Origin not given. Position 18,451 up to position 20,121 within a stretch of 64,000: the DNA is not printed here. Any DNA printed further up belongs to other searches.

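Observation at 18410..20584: Low-GC islet with a translationally coupled AAA ATPase + PIN nuclease operon: candidate uncharacterised defence / abortive-infection pair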

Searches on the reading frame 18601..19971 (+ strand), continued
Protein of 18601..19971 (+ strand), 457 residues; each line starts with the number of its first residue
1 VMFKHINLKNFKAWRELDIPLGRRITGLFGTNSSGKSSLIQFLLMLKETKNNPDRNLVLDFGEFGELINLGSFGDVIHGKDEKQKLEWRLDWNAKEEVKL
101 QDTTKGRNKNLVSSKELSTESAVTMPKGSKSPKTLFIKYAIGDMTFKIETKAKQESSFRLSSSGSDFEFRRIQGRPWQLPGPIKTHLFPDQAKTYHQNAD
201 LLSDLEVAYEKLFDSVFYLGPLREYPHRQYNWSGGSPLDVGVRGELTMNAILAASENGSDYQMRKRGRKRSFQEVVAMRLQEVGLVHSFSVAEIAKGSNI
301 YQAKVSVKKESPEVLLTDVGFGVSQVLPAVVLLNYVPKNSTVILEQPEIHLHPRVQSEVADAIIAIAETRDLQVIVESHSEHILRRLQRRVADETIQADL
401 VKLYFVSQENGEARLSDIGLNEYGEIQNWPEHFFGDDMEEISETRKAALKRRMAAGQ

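Call 66: search_protein_families(library=pfam, proteins=[L007:11848-12519:+, L013:11828-12541:+, L044:11864-12607:+, L023:11822-12568:+], max_evalue=0.01)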
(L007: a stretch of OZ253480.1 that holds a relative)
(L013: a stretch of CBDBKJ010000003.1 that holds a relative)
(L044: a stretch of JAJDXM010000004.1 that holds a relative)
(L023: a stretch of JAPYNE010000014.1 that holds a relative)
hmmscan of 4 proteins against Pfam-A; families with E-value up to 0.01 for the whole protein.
L007:11848-12519:+ (224 aa): 1 family
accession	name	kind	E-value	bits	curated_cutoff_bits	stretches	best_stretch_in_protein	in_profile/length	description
PF09414.15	RNA_ligase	-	3.1e-20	73.4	27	1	42-199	2-169/171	RNA ligase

L013:11828-12541:+ (238 aa): 1 family
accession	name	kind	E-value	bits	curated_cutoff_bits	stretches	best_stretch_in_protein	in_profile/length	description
PF09414.15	RNA_ligase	-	4e-18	66.6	27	1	54-212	2-170/171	RNA ligase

L044:11864-12607:+ (248 aa): 1 family
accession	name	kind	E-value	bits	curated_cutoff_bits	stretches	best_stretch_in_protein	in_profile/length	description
PF09414.15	RNA_ligase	-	1.5e-17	64.7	27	1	56-213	2-169/171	RNA ligase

L023:11822-12568:+ (249 aa): 1 family
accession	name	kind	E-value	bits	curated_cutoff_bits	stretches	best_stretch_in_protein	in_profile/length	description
PF09414.15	RNA_ligase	-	3.2e-17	63.6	27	1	68-225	2-169/171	RNA ligase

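Call 74: find_related_loci(query=A2, collection=viral_contigs, flank=6000)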
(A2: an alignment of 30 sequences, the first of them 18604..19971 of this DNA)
Query A2 (456 aa) in viral_contigs; peptide patterns used: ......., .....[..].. (x = any residue, [..] = any of these).
90 stretches matched a pattern; 49 encode a relative of the query (tblastn E <= 1e-3); 49 distinct loci.
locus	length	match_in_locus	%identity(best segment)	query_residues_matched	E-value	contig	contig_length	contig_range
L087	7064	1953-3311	54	1-452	3e-160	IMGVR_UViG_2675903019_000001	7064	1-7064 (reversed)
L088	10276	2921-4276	39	5-451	1e-102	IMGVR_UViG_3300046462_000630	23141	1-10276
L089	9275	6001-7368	37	1-452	3e-100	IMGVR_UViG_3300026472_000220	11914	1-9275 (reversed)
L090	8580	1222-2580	36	1-452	1e-91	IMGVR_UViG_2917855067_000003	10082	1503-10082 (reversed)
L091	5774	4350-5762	28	1-440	8e-38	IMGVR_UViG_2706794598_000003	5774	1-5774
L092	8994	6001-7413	27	1-440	6e-34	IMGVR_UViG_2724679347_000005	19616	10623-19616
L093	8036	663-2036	27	1-451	1e-33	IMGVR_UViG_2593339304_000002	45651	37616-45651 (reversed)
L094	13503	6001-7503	26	1-451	9e-33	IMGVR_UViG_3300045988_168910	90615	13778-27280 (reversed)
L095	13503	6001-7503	26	1-451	9e-33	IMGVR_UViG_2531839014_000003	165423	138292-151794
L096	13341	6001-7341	28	1-456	1e-32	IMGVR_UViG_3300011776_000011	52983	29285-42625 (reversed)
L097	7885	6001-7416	27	1-440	4e-32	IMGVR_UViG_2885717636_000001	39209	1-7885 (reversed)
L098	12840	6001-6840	31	171-440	3e-32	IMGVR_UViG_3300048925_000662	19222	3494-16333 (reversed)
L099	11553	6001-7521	27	1-452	2e-31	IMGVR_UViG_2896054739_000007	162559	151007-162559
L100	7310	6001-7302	28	1-452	1e-28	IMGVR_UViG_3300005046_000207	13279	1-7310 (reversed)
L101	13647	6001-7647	28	1-452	2e-28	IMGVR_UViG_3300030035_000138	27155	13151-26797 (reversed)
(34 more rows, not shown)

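Call 75: search_dna_similar(query=window:18604-19971:+, collection=plasmids, mode=protein, max_evalue=1e-20, max_rows=15)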
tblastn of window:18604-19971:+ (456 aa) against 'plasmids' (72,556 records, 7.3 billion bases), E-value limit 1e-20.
Records with a match: 16; places in all: 16; records where one place covers at least 80% of the query: 9.
Best place of each record, by identity: <60% 16.
By first word of the organism name: Aeromonas 6; Acinetobacter 3; Rhodococcus 2; Azotobacter 1; Tistrella 1; Pseudoalteromonas 1; Acetobacter 1; Azospirillum 1.
By predicted mobility (MOB-suite, as given by PLSDB): conjugative 7; mobilizable 5; non-mobilizable 4.
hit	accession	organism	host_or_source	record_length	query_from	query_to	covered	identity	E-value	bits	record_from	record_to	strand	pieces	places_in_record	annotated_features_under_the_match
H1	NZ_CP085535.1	Aeromonas salmonicida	Brook charr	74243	1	451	99%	40.1%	1e-93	317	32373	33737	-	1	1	DUF3696 domain-containing protein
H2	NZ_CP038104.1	Aeromonas salmonicida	Salvelinus fontinalis,whole organism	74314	1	451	99%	40.1%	1e-93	317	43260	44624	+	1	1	DUF3696 domain-containing protein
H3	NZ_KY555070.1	Aeromonas salmonicida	-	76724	1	451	99%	40.1%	1e-93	317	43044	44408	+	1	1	DUF3696 domain-containing protein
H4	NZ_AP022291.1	Aeromonas veronii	-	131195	1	451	99%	39.8%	3e-94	318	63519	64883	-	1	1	DUF3696 domain-containing protein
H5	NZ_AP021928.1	Aeromonas caviae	-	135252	1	451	99%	39.8%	3e-94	318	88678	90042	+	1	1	DUF3696 domain-containing protein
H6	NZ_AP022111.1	Aeromonas caviae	-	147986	1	451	99%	39.8%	3e-94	318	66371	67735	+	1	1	DUF3696 domain-containing protein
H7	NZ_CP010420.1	Azotobacter chroococcum NCIMB 8003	cell culture,soil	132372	1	450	99%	39.7%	1e-97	328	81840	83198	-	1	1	DUF3696 domain-containing protein | DEAD/DEAH box helicase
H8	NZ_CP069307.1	Rhodococcus aetherivorans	monoisolate,Minnesota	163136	1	440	96%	36.4%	6e-72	254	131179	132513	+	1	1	DUF3696 domain-containing protein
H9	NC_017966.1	Tistrella mobilis KA081020-065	-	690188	1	441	97%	27.7%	7e-32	136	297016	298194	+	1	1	AAA family ATPase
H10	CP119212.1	Acinetobacter soli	Homo sapiens,blood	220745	196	452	56%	35.1%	4e-37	181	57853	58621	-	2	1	AAA family ATPase | DUF3696 domain-containing protein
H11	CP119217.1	Acinetobacter soli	Homo sapiens,blood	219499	196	452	56%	35.1%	4e-37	181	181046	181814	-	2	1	AAA family ATPase | DUF3696 domain-containing protein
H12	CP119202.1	Acinetobacter soli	Homo sapiens,blood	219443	196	452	56%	35.1%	4e-37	181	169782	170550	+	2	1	AAA family ATPase | DUF3696 domain-containing protein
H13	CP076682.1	Pseudoalteromonas shioyasakiensis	isolated microorganism,Ocean water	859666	213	451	52%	34.1%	3e-27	122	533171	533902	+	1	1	DUF3696 domain-containing protein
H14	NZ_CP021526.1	Acetobacter ascendens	cell culture,food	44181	215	454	53%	33.6%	8e-25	115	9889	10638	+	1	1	DUF3696 domain-containing protein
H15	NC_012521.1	Rhodococcus opacus B4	-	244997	214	456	53%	30.0%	2e-21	105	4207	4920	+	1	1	AAA family ATPase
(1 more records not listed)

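Call 76: search_dna_similar(query=window:18604-19971:+, collection=phages, mode=protein, max_evalue=1e-10, max_rows=10)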
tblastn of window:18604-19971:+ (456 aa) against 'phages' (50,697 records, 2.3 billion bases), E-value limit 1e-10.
Records with a match: 16; places in all: 16; records where one place covers at least 80% of the query: 0.
Best place of each record, by identity: <60% 16.
By first word of the organism name: Klebsiella 12; Vibrio 2; Enterobacteria 1; Pseudomonas 1.
By host as written in the record: Klebsiella pneumoniae 12; Escherichia coli ECOR5 1; Vibrio sp. 1; Pseudomonas aeruginosa 1; Vibrio cyclitrophicus 10N.286.55.E6 1.
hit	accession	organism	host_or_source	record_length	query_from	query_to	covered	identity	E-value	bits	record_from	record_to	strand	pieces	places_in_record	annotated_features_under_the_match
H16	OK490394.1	Klebsiella phage Kp4845-1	Klebsiella pneumoniae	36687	188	440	55%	33.8%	7e-33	138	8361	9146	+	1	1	record has no annotation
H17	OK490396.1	Klebsiella phage Kp4846-1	Klebsiella pneumoniae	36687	188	440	55%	33.8%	7e-33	138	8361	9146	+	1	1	record has no annotation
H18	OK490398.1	Klebsiella phage Kp4847-1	Klebsiella pneumoniae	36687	188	440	55%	33.8%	7e-33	138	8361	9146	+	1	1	record has no annotation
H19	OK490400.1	Klebsiella phage Kp4848-1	Klebsiella pneumoniae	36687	188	440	55%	33.8%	7e-33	138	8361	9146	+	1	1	record has no annotation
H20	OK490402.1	Klebsiella phage Kp4849-1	Klebsiella pneumoniae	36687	188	440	55%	33.8%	7e-33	138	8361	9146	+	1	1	record has no annotation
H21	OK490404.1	Klebsiella phage Kp4850-1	Klebsiella pneumoniae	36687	188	440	55%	33.8%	7e-33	138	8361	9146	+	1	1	record has no annotation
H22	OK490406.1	Klebsiella phage Kp4851-1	Klebsiella pneumoniae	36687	188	440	55%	33.8%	7e-33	138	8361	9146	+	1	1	record has no annotation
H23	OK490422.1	Klebsiella phage Kp4867-1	Klebsiella pneumoniae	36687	188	440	55%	33.8%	7e-33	138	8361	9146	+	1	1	record has no annotation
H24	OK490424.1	Klebsiella phage Kp4868-1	Klebsiella pneumoniae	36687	188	440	55%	33.8%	7e-33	138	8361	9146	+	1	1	record has no annotation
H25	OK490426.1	Klebsiella phage Kp4869-1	Klebsiella pneumoniae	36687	188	440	55%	33.8%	7e-33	138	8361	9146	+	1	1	record has no annotation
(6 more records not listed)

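Call 77: get_annotated_region(hit=H4, flank=5000)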
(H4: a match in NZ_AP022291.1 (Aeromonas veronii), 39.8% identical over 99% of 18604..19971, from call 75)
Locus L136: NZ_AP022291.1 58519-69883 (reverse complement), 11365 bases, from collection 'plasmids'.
description: Aeromonas veronii strain WP9-W18-ESBL-04 plasmid pWP9-W18-ESBL-04_1, complete sequence
organism: Aeromonas veronii (NCBI taxid 654)
taxonomy: Bacteria; Pseudomonadota; Gammaproteobacteria; Aeromonadales; Aeromonadaceae; Aeromonas; Aeromonas veronii
host: -; source: -; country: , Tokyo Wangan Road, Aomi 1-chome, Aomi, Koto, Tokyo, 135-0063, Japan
typing (MOB-suite, as given by PLSDB): conjugative; replicon rep_cluster_1169; relaxase MOBF; mating-pair formation MPF_F
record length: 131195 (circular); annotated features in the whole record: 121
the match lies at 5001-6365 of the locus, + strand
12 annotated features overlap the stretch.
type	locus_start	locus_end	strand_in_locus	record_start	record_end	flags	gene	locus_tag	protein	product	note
CDS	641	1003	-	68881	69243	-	-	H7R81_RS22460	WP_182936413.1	DNA repair protein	-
CDS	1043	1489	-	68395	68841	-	radC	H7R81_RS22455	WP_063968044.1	DNA repair protein RadC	GO:0006281 - DNA repair [Evidence IEA]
CDS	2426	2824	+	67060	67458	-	-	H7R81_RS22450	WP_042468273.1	DUF6088 family protein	-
CDS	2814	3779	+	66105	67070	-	-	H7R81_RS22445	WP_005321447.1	nucleotidyl transferase AbiEii/AbiGii toxin family protein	-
CDS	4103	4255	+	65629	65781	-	-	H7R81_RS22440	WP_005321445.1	Hok/Gef family protein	-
CDS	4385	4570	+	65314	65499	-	-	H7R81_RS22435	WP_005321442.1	hypothetical protein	-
CDS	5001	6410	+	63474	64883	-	-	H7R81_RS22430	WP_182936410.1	DUF3696 domain-containing protein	-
CDS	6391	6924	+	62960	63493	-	-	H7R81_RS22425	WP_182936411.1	hypothetical protein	-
CDS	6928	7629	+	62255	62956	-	-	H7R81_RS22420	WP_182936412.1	RNA ligase family protein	-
CDS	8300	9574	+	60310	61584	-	-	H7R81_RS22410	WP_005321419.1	metallophosphoesterase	-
CDS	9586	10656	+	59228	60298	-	-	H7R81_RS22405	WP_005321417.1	GTPase-associated system all-helical protein GASH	-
CDS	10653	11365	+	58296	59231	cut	-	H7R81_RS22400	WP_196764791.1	hypothetical protein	-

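Call 78: get_annotated_region(hit=H7, flank=7000)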
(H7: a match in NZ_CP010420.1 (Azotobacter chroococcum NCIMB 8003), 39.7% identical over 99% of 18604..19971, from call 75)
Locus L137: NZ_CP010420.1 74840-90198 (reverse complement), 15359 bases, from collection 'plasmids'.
description: Azotobacter chroococcum NCIMB 8003 plasmid pAcX50e, complete sequence
organism: Azotobacter chroococcum NCIMB 8003 (NCBI taxid 1328314)
taxonomy: Bacteria; Pseudomonadota; Gammaproteobacteria; Pseudomonadales; Pseudomonadaceae; Azotobacter; Azotobacter chroococcum; Azotobacter chroococcum NCIMB 8003
host: -; source: cell culture,soil; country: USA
typing (MOB-suite, as given by PLSDB): mobilizable; replicon rep_cluster_1301; relaxase MOBH
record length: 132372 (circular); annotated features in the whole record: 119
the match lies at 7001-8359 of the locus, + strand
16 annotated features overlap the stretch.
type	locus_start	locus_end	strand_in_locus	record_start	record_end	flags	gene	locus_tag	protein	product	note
CDS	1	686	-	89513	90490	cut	-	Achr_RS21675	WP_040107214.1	ParM/StbA family protein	GO:0030541 - plasmid partitioning [Evidence IEA]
CDS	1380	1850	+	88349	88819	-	mobI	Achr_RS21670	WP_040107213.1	conjugative transfer protein MobI(A/C)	-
CDS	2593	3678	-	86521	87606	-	-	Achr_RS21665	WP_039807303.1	IS5 family transposase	-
CDS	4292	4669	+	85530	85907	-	-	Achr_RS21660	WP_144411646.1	hypothetical protein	-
CDS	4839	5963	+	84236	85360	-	-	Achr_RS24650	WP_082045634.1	DUF3800 domain-containing protein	-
CDS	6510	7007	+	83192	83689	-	-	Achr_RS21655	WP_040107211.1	DEAD/DEAH box helicase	-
CDS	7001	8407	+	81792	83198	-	-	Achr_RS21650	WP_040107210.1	DUF3696 domain-containing protein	-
CDS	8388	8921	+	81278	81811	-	-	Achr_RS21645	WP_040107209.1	hypothetical protein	-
CDS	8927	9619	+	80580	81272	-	-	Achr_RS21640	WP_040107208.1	RNA ligase family protein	-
CDS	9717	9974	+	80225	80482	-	-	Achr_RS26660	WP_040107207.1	hypothetical protein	-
CDS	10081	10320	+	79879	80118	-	-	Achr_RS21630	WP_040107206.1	hypothetical protein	-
CDS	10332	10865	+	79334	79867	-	-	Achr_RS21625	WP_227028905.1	hypothetical protein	-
CDS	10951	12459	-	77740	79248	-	-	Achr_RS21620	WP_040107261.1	3'-5' exonuclease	-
CDS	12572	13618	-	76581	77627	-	-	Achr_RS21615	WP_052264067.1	MBL fold metallo-hydrolase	-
CDS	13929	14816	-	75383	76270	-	-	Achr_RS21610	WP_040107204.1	alpha/beta hydrolase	-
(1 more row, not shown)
